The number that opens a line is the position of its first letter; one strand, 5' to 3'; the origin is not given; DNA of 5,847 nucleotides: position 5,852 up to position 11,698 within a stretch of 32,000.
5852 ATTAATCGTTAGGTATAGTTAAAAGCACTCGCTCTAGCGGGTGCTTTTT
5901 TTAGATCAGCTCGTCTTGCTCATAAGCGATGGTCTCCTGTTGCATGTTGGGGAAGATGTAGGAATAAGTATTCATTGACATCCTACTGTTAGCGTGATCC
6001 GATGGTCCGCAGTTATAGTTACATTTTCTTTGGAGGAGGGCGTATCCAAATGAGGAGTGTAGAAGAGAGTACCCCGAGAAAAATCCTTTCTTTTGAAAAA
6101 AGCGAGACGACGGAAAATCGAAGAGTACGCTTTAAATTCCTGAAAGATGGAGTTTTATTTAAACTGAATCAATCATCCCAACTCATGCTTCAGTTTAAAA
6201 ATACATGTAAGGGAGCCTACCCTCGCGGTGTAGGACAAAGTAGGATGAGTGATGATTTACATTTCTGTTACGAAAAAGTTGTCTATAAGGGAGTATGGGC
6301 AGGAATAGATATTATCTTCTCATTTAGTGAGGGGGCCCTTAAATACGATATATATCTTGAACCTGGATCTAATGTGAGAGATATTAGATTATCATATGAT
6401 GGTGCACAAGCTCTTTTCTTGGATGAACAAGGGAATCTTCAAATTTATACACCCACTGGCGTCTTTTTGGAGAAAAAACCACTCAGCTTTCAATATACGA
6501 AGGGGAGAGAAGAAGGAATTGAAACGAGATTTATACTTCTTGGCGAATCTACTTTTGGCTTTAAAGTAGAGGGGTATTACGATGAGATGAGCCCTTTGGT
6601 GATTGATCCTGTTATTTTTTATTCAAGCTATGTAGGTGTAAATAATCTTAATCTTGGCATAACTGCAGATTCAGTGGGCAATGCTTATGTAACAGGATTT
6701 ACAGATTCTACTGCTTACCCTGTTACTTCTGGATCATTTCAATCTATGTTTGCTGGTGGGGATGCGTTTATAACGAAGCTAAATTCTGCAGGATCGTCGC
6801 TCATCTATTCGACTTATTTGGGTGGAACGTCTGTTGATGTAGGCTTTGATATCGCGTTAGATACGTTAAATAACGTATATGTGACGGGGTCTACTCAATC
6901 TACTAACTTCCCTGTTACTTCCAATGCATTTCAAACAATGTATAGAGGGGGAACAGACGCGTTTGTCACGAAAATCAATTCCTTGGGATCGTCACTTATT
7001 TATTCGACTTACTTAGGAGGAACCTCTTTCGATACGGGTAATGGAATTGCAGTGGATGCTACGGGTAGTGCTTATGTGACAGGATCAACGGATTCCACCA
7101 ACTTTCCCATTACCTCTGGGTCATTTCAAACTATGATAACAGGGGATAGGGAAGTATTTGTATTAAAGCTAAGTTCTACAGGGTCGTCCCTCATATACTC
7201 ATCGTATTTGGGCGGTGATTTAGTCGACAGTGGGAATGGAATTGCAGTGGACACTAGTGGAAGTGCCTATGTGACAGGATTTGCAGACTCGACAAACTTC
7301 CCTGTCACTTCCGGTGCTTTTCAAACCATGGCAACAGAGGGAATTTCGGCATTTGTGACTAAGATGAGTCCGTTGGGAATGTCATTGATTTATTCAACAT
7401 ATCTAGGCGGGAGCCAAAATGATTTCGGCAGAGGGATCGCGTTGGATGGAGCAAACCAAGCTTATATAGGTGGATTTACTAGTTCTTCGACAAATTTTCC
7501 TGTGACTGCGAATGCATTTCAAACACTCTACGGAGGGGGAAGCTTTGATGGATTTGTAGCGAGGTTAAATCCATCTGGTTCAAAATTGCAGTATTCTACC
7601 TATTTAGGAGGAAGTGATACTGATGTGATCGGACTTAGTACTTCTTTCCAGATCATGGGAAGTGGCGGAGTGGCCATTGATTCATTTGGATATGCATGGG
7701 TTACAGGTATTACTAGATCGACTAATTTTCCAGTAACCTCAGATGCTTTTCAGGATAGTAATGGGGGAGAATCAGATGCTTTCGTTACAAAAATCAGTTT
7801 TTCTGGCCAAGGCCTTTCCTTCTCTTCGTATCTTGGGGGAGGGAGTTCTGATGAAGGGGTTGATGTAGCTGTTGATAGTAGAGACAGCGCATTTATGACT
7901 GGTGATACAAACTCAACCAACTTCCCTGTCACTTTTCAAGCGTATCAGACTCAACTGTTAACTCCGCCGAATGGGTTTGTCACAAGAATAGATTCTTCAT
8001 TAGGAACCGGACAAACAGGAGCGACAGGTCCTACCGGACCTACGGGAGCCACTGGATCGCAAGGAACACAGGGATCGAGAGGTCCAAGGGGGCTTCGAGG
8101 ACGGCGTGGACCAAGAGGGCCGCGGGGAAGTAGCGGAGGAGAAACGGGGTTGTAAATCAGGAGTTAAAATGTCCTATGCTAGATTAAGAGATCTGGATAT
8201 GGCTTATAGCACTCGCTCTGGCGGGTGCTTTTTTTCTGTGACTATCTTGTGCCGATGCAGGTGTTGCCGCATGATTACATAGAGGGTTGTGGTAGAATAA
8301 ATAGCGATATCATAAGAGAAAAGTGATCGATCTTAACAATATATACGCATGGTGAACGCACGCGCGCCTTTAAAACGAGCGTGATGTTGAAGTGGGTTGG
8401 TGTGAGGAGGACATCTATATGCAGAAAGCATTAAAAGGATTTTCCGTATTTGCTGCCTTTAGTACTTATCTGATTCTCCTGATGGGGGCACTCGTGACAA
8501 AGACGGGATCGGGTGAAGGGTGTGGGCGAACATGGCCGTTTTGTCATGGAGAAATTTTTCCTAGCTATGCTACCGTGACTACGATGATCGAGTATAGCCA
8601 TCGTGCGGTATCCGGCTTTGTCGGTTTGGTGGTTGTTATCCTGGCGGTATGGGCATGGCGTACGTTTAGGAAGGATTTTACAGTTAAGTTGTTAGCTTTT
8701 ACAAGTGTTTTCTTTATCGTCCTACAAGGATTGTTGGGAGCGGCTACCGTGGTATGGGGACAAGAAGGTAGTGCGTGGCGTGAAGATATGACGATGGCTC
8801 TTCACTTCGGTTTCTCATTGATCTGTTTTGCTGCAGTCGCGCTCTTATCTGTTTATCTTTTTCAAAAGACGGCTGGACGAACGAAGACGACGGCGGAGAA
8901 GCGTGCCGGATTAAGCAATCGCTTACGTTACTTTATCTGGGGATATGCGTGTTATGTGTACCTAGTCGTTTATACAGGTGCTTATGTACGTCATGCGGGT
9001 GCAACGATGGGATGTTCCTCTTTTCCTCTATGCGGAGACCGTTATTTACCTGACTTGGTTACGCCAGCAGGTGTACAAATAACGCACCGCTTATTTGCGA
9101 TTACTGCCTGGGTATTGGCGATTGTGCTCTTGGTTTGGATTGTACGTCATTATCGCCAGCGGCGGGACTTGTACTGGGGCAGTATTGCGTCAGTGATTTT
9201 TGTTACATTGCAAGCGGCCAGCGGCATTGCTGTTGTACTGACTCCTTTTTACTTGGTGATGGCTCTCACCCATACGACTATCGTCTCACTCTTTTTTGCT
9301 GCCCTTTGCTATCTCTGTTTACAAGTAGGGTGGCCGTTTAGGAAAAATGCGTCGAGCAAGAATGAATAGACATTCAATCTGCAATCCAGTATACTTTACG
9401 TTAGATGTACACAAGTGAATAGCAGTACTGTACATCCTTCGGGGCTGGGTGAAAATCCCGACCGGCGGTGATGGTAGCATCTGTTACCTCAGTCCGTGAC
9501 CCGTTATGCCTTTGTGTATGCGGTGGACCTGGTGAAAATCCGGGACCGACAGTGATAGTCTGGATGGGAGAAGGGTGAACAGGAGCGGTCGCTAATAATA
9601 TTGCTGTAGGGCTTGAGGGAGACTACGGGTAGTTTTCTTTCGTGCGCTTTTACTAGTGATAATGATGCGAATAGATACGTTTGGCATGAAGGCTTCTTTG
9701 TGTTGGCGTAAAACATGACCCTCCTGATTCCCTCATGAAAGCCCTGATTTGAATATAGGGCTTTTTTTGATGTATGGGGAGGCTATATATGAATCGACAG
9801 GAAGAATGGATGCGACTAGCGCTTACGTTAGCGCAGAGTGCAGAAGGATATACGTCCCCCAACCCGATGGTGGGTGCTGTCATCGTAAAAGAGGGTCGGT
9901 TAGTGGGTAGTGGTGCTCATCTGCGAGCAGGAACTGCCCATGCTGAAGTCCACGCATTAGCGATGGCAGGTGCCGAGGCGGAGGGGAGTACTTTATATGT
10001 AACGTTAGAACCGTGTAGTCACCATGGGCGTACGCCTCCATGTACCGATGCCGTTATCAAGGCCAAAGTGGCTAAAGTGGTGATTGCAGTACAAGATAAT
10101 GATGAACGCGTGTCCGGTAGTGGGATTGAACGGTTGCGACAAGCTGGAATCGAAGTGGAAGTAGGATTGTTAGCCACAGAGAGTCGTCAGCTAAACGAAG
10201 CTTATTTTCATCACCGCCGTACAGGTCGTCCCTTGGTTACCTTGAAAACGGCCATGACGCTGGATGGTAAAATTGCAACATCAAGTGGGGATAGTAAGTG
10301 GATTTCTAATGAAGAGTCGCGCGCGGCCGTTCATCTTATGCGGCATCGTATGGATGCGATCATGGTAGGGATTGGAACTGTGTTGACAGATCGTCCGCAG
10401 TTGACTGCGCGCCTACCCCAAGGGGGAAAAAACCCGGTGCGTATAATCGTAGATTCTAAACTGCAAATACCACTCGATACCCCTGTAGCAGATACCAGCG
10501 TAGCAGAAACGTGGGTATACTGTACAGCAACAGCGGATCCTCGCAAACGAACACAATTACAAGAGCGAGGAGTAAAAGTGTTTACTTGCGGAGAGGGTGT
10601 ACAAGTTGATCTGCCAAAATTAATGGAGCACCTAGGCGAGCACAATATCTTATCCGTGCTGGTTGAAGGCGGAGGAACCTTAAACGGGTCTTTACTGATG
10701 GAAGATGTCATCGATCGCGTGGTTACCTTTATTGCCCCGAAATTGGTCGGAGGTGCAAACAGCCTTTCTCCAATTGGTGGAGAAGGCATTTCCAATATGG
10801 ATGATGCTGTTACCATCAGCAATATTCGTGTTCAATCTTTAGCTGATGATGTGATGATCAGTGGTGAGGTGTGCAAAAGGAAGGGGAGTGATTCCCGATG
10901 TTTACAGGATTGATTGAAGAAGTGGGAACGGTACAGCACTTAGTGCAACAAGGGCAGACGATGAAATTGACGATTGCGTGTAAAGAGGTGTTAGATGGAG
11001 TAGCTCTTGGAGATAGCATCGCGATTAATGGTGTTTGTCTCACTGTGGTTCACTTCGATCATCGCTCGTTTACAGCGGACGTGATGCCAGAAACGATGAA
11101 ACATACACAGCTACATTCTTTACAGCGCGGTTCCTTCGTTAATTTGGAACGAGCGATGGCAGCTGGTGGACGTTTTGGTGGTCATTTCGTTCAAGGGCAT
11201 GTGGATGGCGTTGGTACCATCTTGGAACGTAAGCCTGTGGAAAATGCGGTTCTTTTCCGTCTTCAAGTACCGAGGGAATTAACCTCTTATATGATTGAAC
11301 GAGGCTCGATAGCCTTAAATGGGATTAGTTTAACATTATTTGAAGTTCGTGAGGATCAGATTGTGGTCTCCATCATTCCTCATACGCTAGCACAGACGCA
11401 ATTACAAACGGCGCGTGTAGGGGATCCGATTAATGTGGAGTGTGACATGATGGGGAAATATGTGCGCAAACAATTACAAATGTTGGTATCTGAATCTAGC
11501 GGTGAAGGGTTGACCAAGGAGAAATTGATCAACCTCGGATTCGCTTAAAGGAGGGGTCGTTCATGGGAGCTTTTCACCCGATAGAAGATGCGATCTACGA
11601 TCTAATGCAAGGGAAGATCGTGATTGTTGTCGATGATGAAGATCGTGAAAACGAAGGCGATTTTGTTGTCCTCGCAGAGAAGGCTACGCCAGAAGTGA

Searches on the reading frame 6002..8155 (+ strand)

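Call 82: search_protein_families(library=pfam, proteins=[window:6002-8155:+], max_evalue=0.01)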
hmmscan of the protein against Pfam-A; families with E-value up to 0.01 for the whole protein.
window:6002-8155:+ (717 aa): 3 families
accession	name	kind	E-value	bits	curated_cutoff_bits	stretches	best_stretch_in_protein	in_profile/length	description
PF06739.17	SBBP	-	5e-45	151.6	20.5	6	268-304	1-38/38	Beta-propeller repeat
PF25778.1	DUF7948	-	2e-35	123.2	27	1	37-204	56-214/214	Domain of unknown function (DUF7948)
PF01391.23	Collagen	-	5.4e-05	23.3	27.2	1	670-712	4-46/60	Collagen triple helix repeat (20 copies)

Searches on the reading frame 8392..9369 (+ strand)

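Call 34: search_protein_families(library=pfam, proteins=[window:8392-9369:+], max_evalue=0.001)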
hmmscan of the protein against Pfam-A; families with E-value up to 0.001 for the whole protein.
window:8392-9369:+ (325 aa): 1 family
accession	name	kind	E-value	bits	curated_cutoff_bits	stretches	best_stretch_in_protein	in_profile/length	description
PF02628.20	COX15-CtaA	-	1.6e-45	156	29.9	1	17-305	3-321/322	Cytochrome oxidase assembly protein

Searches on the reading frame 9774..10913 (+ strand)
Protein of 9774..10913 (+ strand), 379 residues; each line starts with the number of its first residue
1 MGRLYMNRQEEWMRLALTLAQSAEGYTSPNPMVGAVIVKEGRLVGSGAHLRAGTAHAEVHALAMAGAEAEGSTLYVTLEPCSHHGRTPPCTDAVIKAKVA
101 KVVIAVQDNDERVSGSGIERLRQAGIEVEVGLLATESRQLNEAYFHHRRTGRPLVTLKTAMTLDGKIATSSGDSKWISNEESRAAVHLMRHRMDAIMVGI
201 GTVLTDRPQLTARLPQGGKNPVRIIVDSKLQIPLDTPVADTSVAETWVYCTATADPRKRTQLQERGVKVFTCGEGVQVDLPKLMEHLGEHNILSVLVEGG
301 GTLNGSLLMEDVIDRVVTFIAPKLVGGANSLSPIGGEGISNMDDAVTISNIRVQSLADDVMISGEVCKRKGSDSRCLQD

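Call 34: search_protein_families(library=pfam, proteins=[window:9774-10913:+], max_evalue=0.001)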
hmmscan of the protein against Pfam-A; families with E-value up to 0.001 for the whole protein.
window:9774-10913:+ (379 aa): 4 families
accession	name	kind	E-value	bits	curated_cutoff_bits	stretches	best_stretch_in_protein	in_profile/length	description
PF01872.23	RibD_C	-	3.5e-57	193.8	24.1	1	153-360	1-195/197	RibD C-terminal domain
PF00383.29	dCMP_cyt_deam_1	-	9.1e-21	74.1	25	1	6-105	1-101/102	Cytidine and deoxycytidylate deaminase zinc-binding region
PF14437.12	MafB19-deam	-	2.4e-14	53.9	27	1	9-126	3-121/142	MafB19-like deaminase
PF18785.7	Inv-AAD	-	0.00012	22.4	26.5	1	70-129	52-115/129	Invertebrate-AID/APOBEC-deaminase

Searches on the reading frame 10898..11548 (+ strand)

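Call 34: search_protein_families(library=pfam, proteins=[window:10898-11548:+], max_evalue=0.001)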
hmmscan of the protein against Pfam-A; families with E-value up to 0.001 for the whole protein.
window:10898-11548:+ (216 aa): 1 family
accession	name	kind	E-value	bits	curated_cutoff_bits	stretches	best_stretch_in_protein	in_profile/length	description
PF00677.23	Lum_binding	-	1.5e-51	172.8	27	2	3-86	1-86/86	Lumazine binding domain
